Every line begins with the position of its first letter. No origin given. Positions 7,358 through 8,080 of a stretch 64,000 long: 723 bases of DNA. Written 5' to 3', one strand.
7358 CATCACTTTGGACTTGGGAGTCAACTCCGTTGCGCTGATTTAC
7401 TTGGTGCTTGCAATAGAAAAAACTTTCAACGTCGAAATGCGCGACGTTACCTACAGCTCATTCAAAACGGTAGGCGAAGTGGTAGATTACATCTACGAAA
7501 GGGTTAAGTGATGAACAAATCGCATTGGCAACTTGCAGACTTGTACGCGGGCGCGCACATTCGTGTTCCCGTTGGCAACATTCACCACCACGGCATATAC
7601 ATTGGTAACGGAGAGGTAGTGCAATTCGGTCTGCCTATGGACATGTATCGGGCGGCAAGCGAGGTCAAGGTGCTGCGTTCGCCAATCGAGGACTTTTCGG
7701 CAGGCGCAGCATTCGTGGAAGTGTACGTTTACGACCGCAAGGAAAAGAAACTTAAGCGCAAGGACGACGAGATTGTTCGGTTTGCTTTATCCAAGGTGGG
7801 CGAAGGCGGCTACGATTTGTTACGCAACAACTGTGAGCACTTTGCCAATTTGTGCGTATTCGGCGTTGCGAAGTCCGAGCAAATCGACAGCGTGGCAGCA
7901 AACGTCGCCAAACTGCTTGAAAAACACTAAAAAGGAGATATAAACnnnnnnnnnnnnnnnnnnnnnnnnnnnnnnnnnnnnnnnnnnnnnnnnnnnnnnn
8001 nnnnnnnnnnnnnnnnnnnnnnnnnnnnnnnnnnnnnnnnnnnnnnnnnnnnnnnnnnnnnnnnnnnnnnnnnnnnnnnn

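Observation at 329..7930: Tightly coupled 7-gene lipid operon: two acyl-activating enzymes with carriers, an MFSD2/GPH-like transporter, two PlsC acyltransferases and an LRAT-like enzyme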

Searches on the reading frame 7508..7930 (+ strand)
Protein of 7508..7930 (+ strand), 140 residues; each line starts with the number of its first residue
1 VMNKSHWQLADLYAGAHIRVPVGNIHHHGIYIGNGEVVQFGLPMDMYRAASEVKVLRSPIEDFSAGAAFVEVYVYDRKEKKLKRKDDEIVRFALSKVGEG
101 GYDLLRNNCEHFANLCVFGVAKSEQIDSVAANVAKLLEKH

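Call 3: search_protein_families(library=pfam, proteins=[window:7508-7930:+], max_evalue=0.01)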
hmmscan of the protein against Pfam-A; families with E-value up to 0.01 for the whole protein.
window:7508-7930:+ (140 aa): 1 family
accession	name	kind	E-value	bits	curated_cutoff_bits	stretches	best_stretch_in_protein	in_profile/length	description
PF04970.19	LRAT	-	1.5e-20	74.1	24.3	1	14-121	5-119/120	Lecithin retinol acyltransferase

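Call 5: search_protein_families(library=ncbifam, proteins=[window:7508-7930:+], max_evalue=0.001)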
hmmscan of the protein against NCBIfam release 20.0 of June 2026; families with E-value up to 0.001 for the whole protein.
window:7508-7930:+ (140 aa): 0 families

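Call 13: search_solved_structures(query=window:7511-7930:+, max_evalue=1, show_alignments=2)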
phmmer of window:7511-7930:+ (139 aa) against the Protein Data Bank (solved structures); distinct sequences matched with E-value up to 1: 13.
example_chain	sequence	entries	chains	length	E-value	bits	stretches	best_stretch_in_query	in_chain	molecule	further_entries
4fa0_A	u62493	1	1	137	7e-06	29.4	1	25-128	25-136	Group XVI phospholipase A1/A2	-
4dot_A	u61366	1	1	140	9.1e-06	29.1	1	25-127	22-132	Group XVI phospholipase A2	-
7zom_A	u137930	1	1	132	1.4e-05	28.4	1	25-125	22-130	Phospholipase A and acyltransferase 3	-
4dpz_X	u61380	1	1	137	3.1e-05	27.4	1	24-126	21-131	HRAS-like suppressor 2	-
7c3z_A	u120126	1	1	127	0.0012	22.2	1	25-121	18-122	HRAS-like suppressor 3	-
4q95_A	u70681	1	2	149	0.0017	21.7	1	86-124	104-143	HRAS-like suppressor 3, Lecithin retinol acyltransferase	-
2kyt_A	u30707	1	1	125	0.0031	20.9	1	25-120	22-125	Group XVI phospholipase A2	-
2lkt_A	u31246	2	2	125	0.019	18.3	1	24-118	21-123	Retinoic acid receptor responder protein 3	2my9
7zot_A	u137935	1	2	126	0.03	17.7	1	24-115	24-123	Phospholipase A and acyltransferase 4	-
5gnl_A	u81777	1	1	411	0.56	13.6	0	43-112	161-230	Vitamin D(3) 25-hydroxylase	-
3vrm_A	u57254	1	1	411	0.56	13.5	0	43-112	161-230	Vitamin D(3) 25-hydroxylase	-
3a4g_A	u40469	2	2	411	0.57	13.5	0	43-112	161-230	Vitamin D hydroxylase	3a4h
5gnm_A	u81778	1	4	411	0.57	13.5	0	43-112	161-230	Vitamin D(3) 25-hydroxylase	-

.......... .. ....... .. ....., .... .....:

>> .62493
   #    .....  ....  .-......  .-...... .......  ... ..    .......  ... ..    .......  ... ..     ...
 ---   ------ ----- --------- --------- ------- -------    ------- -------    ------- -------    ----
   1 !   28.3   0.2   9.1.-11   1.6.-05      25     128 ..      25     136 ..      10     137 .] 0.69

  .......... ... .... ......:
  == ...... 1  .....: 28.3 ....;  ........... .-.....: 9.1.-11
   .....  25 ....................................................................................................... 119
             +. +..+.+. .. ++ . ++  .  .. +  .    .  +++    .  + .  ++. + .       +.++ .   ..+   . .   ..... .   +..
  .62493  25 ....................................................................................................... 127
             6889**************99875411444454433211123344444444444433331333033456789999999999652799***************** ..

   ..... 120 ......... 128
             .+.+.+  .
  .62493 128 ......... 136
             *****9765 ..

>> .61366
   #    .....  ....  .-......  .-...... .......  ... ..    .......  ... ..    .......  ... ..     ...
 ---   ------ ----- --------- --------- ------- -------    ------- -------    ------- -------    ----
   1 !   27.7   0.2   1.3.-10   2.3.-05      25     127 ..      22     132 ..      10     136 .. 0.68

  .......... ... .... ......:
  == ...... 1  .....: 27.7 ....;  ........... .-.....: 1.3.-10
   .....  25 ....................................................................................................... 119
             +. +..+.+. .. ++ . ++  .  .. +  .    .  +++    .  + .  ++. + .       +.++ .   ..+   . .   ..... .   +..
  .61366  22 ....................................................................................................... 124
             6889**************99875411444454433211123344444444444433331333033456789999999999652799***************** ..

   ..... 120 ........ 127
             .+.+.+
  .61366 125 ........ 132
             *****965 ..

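Call 25: list_cluster_members(proteins=[L080:7098-8129:+, L084:10004-11344:+, L043:6578-9877:+, L045:11422-12705:+, L057:10001-11689:+, L068:10004-11356:+, L062:8884-10269:+, window:7511-7927:+, L051:9671-11728:+, L080:9069-10007:+])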
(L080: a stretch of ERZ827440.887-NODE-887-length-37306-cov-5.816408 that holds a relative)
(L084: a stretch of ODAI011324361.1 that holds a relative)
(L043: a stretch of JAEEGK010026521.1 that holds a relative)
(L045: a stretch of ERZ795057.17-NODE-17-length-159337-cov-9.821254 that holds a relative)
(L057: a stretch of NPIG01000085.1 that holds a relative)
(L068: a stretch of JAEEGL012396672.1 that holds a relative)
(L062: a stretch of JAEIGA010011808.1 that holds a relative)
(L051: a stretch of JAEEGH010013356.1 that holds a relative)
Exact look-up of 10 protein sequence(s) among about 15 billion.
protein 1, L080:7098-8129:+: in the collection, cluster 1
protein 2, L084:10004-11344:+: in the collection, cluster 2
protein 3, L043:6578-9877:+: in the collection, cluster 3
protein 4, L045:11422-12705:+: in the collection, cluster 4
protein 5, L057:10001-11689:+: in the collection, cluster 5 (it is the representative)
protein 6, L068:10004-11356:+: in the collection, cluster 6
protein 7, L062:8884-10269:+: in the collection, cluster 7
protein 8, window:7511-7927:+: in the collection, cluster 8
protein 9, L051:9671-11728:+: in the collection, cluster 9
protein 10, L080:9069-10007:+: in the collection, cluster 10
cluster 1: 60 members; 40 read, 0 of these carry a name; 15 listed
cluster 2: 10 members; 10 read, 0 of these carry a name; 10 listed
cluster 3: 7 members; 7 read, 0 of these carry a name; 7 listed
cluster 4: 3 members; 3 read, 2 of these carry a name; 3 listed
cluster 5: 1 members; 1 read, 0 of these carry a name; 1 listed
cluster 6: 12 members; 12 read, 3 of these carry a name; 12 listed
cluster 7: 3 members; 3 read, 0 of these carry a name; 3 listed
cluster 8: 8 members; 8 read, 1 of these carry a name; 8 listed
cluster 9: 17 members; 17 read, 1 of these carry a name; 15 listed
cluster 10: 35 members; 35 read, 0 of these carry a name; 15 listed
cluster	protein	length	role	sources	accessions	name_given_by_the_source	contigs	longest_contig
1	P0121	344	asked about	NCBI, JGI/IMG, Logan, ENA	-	-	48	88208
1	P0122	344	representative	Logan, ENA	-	-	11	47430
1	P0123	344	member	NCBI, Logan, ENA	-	-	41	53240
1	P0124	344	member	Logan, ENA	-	-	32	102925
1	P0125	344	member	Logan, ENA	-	-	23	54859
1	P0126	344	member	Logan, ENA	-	-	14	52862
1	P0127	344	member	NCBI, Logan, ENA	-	-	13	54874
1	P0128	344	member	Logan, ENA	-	-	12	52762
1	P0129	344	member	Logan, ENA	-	-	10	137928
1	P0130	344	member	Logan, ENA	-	-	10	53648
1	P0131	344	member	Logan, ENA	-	-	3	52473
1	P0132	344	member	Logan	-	-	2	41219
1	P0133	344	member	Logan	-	-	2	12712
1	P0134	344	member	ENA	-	-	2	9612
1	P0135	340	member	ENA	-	-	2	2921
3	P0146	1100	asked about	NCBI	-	-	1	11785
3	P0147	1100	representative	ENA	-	-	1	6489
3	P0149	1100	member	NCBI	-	-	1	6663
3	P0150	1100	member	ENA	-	-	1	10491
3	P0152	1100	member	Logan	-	-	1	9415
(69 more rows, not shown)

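Call 44: find_homologous_proteins(query=window:7511-7930:+, max_evalue=0.00001)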
Query window:7511-7930:+ (139 aa): 399 proteins with E <= 0.00001 among 425 candidates; the best 120 are listed.
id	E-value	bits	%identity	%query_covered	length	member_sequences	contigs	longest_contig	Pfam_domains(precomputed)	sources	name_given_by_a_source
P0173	1.3e-80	286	91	100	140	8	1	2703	PF04970.20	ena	-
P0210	1.6e-75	270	89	96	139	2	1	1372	PF04970.20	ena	-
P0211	4.0e-74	265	87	98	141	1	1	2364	PF04970.20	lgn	-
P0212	6.5e-74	264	85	99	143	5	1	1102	PF04970.20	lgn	-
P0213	6.4e-72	258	85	99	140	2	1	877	PF04970.20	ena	-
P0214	4.3e-66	239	77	97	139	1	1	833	PF04970.20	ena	-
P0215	1.3e-55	205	70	98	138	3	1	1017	PF04970.20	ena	-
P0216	4.7e-54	200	68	98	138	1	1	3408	PF04970.20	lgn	-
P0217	5.9e-54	200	65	98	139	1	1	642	PF04970.20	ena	-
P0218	1.1e-53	199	65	98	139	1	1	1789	PF04970.20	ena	-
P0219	3.3e-53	197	67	99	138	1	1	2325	PF04970.20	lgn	-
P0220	4.2e-53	197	65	98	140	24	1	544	PF04970.20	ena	-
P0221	8.4e-53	196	62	99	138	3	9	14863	PF04970.20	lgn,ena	-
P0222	9.7e-52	193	63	99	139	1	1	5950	PF04970.20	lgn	-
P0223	1.2e-51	192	62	99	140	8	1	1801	PF04970.20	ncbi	-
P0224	2.1e-51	191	64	99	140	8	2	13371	PF04970.20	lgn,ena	-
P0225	2.6e-51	191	64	99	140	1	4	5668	PF04970.20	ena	-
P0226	1.0e-50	189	60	100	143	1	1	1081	PF04970.20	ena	-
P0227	1.5e-50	189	62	99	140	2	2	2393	PF04970.20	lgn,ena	-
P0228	2.5e-50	188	59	100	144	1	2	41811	PF04970.20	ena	-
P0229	1.2e-49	186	63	98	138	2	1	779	PF04970.20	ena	-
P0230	1.7e-49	185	61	99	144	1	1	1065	PF04970.20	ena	-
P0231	2.6e-49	185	62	98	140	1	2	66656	PF04970.20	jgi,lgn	-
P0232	2.7e-49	185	62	99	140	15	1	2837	PF04970.20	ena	-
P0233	4.8e-49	184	61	99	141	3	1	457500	PF04970.20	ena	-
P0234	7.3e-49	183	60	99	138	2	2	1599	PF04970.20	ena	-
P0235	7.7e-49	183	59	98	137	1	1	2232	PF04970.20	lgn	-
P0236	9.5e-49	183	61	98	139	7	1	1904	PF04970.20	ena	-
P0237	1.3e-48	182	60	99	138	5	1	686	PF04970.20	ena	-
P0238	1.4e-48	182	60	99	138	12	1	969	PF04970.20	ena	-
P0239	1.6e-48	182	58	99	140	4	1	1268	PF04970.20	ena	-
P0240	1.6e-48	182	58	99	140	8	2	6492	PF04970.20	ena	-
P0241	1.6e-48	182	63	95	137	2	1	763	PF04970.20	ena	-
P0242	1.8e-48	182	60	98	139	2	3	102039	PF04970.20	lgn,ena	-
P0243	2.0e-48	182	58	99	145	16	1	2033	PF04970.20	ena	-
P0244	2.0e-48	182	60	99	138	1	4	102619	PF04970.20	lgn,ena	-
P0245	2.4e-48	182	61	98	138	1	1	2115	PF04970.20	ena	-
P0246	5.5e-48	180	65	91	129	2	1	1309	PF04970.20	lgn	-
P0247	7.1e-48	180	59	99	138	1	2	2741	PF04970.20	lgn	-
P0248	1.1e-47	179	58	99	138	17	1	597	PF04970.20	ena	-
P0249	1.5e-47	179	59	99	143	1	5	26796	PF04970.20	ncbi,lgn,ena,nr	ncbi:MAG: lecithin retinol acyltransferase family protein [Clostridia bacterium]|nr:lecithin retinol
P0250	2.4e-47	178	60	98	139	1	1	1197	PF04970.20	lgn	-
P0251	4.4e-47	177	59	99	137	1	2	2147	PF04970.20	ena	-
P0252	8.7e-47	177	56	99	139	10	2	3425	PF04970.20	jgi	-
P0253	1.0e-46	176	60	99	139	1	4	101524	PF04970.20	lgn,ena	-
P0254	1.2e-46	176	58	92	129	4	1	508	PF04970.20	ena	-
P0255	4.4e-46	174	59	96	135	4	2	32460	PF04970.20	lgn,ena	-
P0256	4.8e-46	174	57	99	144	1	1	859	PF04970.20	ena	-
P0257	6.8e-46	174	58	91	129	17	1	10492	PF04970.20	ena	-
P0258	7.8e-46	173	60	99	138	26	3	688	PF04970.20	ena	-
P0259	7.9e-46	173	57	99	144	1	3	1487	PF04970.20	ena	-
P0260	8.0e-46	173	60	98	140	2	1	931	PF04970.20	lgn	-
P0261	1.1e-45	173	59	98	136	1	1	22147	PF04970.20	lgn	-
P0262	1.2e-45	173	56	99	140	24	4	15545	PF04970.20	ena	-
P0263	1.2e-45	173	58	96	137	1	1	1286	PF04970.20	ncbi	-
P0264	1.3e-45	173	60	91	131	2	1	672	PF04970.20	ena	-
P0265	1.5e-45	173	58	96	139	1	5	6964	PF04970.20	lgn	-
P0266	1.5e-45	173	59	98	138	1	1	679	PF04970.20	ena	-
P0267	1.6e-45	172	61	94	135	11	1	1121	PF04970.20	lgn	-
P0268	1.6e-45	172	59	96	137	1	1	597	PF04970.20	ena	-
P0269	2.3e-45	172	57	99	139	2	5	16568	PF04970.20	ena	-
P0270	2.4e-45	172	57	96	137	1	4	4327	PF04970.20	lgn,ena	-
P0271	2.8e-45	172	56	99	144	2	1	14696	PF04970.20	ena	-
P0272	3.0e-45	172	60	91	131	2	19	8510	PF04970.20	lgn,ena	-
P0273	3.5e-45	171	60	96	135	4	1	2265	PF04970.20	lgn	-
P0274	3.7e-45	171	60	91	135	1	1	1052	PF04970.20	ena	-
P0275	4.1e-45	171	60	91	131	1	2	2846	PF04970.20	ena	-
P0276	4.3e-45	171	58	96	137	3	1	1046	PF04970.20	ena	-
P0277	5.9e-45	171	60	93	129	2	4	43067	PF04970.20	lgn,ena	-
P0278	6.5e-45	170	55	99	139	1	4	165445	PF04970.20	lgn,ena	-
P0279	8.0e-45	170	60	91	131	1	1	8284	PF04970.20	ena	-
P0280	9.1e-45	170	58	99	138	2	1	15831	PF04970.20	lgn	-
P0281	1.2e-44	170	58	96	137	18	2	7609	PF04970.20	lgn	-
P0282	1.4e-44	169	56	96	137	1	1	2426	PF04970.20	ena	-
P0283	1.6e-44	169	59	96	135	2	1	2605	PF04970.20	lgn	-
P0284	2.5e-44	169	57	99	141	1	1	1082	PF04970.20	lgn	-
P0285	2.9e-44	168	58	94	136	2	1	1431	PF04970.20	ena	-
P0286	4.0e-44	168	60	91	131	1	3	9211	PF04970.20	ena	-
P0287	4.1e-44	168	58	96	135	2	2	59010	PF04970.20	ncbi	-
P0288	4.1e-44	168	58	96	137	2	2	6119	PF04970.20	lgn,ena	-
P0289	5.3e-44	168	55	96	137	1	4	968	PF04970.20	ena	-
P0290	5.3e-44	168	60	91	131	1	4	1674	PF04970.20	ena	-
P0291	5.7e-44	167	57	96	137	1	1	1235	PF04970.20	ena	-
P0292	6.0e-44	167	56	94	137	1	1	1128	PF04970.20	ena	-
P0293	6.2e-44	167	55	99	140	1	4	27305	PF04970.20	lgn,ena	-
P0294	7.4e-44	167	55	96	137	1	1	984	PF04970.20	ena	-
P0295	8.0e-44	167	56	98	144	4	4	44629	PF04970.20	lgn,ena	-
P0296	8.2e-44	167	56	96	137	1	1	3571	PF04970.20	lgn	-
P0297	8.9e-44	167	57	93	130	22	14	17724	PF04970.20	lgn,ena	-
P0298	1.1e-43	167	60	93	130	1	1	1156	PF04970.20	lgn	-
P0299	1.1e-43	167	57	98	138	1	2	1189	PF04970.20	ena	-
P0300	1.3e-43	166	58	98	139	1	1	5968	PF04970.20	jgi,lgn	-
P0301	1.3e-43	166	59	96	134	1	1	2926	PF04970.20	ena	-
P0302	1.4e-43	166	59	93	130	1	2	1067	PF04970.20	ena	-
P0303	1.5e-43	166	59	93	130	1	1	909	PF04970.20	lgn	-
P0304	1.6e-43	166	56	96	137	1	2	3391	PF04970.20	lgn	-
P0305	1.8e-43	166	58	91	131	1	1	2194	PF04970.20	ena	-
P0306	2.5e-43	165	57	91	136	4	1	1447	PF04970.20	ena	-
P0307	2.6e-43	165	59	96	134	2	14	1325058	PF04970.20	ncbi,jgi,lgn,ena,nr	ncbi:MAG: lecithin retinol acyltransferase family protein [Bacilli bacterium]|nr:lecithin retinol ac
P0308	2.8e-43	165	54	96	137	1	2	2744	PF04970.20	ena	-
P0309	3.8e-43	165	58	96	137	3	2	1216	PF04970.20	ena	-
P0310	5.0e-43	164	59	96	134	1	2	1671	PF04970.20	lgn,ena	-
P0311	5.7e-43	164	59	92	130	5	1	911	PF04970.20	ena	-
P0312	6.9e-43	164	58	96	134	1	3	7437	PF04970.20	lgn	-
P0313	7.8e-43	164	54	96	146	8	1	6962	PF04970.20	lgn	-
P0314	1.2e-42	163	58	96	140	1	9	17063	PF04970.20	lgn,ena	-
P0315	1.3e-42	163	58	96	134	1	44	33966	PF04970.20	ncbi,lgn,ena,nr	ncbi:MAG TPA: lecithin retinol acyltransferase family protein [Bacilli bacterium]|nr:lecithin retino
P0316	1.5e-42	163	58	96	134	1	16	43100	PF04970.20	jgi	jgi:hypothetical protein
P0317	1.7e-42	163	58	96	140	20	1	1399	PF04970.20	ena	-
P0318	2.1e-42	162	55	96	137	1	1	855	PF04970.20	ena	-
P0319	2.8e-42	162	58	96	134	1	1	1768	PF04970.20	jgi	-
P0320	3.9e-42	161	58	92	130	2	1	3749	PF04970.20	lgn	-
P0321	6.8e-42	161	57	96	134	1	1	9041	PF04970.20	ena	-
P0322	9.2e-42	160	55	94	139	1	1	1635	PF04970.20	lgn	-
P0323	9.4e-42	160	57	96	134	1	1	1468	PF04970.20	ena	-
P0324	1.4e-41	160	56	93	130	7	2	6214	PF04970.20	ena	-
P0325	1.4e-41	160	54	96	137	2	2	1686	PF04970.20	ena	-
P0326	1.5e-41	160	56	98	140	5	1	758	PF04970.20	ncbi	-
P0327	1.8e-41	159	53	96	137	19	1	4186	PF04970.20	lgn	-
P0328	2.4e-41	159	57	96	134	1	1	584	PF04970.20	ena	-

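Call 64: search_protein_representatives(protein=window:7511-7930:+)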
Query: 139 residues. Proteins with E-value up to 0.001 (for the whole library): 3299; up to 1e-10: 522; up to 1e-30: 3. The best 150 are listed.
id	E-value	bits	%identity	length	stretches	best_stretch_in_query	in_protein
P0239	5.0e-49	182.1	58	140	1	1-138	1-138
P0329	3.7e-33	130.7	50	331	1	5-130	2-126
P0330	4.3e-33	130.5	46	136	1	4-138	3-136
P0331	2.4e-30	121.6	32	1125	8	18-125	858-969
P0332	3.6e-30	121.1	45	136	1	5-137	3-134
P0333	3.2e-29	118.0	48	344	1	6-128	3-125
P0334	4.7e-29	117.5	44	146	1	5-136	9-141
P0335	6.4e-29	117.0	50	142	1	6-129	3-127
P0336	3.2e-28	114.7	49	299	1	5-130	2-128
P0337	2.1e-27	112.1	49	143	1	6-138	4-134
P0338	2.3e-27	112.0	49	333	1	6-129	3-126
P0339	1.3e-26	109.5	52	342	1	6-128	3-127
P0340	1.9e-26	109.0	50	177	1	6-129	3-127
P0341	2.0e-26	109.0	51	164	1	4-124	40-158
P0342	4.1e-26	107.9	44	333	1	5-136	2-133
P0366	2.1e-22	95.9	44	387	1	5-128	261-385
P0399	4.3e-20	88.4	37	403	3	10-125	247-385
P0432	2.2e-18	82.9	40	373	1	3-126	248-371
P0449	1.4e-17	80.3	35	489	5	60-131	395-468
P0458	3.2e-17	79.2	39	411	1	6-130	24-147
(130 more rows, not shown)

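Call 65: search_protein_families(library=pfam, proteins=[P0329, P0333, P0338, P0342, P0331, P0366, P0432, P0449, P0399, P0458], max_evalue=0.001)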
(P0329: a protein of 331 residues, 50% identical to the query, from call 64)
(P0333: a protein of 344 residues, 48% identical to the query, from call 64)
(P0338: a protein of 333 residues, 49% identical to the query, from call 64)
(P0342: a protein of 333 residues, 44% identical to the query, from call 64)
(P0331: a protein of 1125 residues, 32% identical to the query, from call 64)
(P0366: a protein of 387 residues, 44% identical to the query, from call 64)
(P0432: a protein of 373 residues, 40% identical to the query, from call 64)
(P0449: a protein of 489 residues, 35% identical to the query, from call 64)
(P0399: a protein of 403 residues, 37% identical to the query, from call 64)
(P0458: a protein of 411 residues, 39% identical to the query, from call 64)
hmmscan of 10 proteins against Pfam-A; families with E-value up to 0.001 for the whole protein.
P0329 (331 aa): 2 families
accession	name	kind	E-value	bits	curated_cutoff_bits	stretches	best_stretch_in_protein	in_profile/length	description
PF04970.19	LRAT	-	9.9e-21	74.7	24.3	1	7-116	2-119/120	Lecithin retinol acyltransferase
PF01648.25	ACPS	-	3.2e-10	40.5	25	1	223-302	1-87/111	4'-phosphopantetheinyl transferase superfamily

P0333 (344 aa): 2 families
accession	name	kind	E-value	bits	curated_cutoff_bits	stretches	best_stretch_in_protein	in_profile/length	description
PF04970.19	LRAT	-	2.8e-17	63.6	24.3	1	7-117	2-119/120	Lecithin retinol acyltransferase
PF01648.25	ACPS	-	3.9e-11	43.4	25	1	229-290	2-69/111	4'-phosphopantetheinyl transferase superfamily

P0338 (333 aa): 2 families
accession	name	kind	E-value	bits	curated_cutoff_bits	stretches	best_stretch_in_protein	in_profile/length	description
PF04970.19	LRAT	-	1.3e-11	45.2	24.3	1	11-116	6-118/120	Lecithin retinol acyltransferase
PF01648.25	ACPS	-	1.1e-09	38.8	25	1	226-283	1-63/111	4'-phosphopantetheinyl transferase superfamily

P0342 (333 aa): 3 families
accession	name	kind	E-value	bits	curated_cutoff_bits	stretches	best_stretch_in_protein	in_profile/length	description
PF04970.19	LRAT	-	4.9e-17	62.8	24.3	1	7-117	2-119/120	Lecithin retinol acyltransferase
PF01648.25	ACPS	-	0.00024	21.6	25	1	228-295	1-87/111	4'-phosphopantetheinyl transferase superfamily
PF05903.20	Peptidase_C97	-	0.00058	20.2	29.2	1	73-116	79-121/151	PPPDE putative peptidase domain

P0331 (1125 aa): 7 families
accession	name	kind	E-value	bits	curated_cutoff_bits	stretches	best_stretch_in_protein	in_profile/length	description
PF04970.19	LRAT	-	9.9e-276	897.6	24.3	11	489-602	4-119/120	Lecithin retinol acyltransferase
PF00877.26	NLPC_P60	-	7.4e-29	100.3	23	0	962-1010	42-90/105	NlpC/P60 family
PF08405.16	Calici_PP_N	-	1.1e-09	38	24.2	0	852-879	10-37/358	Viral polyprotein N-terminal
PF05903.20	Peptidase_C97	-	2e-05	24.9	29.2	0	581-595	101-115/151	PPPDE putative peptidase domain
PF23886.1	DUF7239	-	2.8e-05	24.8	24.6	0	15-44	46-75/112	Family of unknown function (DUF7239)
PF22539.1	DUF7004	-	0.00023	21.6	27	0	854-899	5-50/155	Family of unknown function (DUF7004)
PF17122.11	zf-C3H2C3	-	0.00031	21.2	27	0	213-232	1-20/35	Zinc-finger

P0366 (387 aa): 2 families
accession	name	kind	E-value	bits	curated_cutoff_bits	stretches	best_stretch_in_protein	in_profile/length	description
PF04970.19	LRAT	-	7.5e-25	88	24.3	1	267-376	3-118/120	Lecithin retinol acyltransferase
PF01553.26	Acyltransferase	-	1.4e-21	77.1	23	1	56-173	12-131/132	Acyltransferase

P0432 (373 aa): 2 families
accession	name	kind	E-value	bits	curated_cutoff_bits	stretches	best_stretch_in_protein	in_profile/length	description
PF04970.19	LRAT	-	3.1e-19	69.9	24.3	1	257-363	4-117/120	Lecithin retinol acyltransferase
PF01553.26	Acyltransferase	-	7.2e-16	58.6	23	1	57-172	13-130/132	Acyltransferase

P0449 (489 aa): 5 families
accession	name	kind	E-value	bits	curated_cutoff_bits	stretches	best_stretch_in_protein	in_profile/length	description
PF04970.19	LRAT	-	8.4e-98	323.4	24.3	3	341-455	2-117/120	Lecithin retinol acyltransferase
PF05903.20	Peptidase_C97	-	4.7e-05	23.7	29.2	0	437-452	102-117/151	PPPDE putative peptidase domain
PF08405.16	Calici_PP_N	-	0.00019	20.8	24.2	0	339-372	6-39/358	Viral polyprotein N-terminal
PF05608.18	RTE1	-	0.00027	21.5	29.4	0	421-451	94-123/149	RTE1-like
PF08007.18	JmjC_2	-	0.00069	19.6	22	0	337-370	85-115/127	JmjC domain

P0399 (403 aa): 2 families
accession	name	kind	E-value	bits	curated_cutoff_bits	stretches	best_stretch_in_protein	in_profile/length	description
PF04970.19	LRAT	-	1.4e-48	164.5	24.3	2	247-380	2-119/120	Lecithin retinol acyltransferase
PF00877.26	NLPC_P60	-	3.3e-05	24.2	23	0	11-57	43-91/105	NlpC/P60 family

P0458 (411 aa): 1 family
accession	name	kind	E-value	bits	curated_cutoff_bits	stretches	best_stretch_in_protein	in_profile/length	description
PF04970.19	LRAT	-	1.2e-24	87.3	24.3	1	28-137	2-119/120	Lecithin retinol acyltransferase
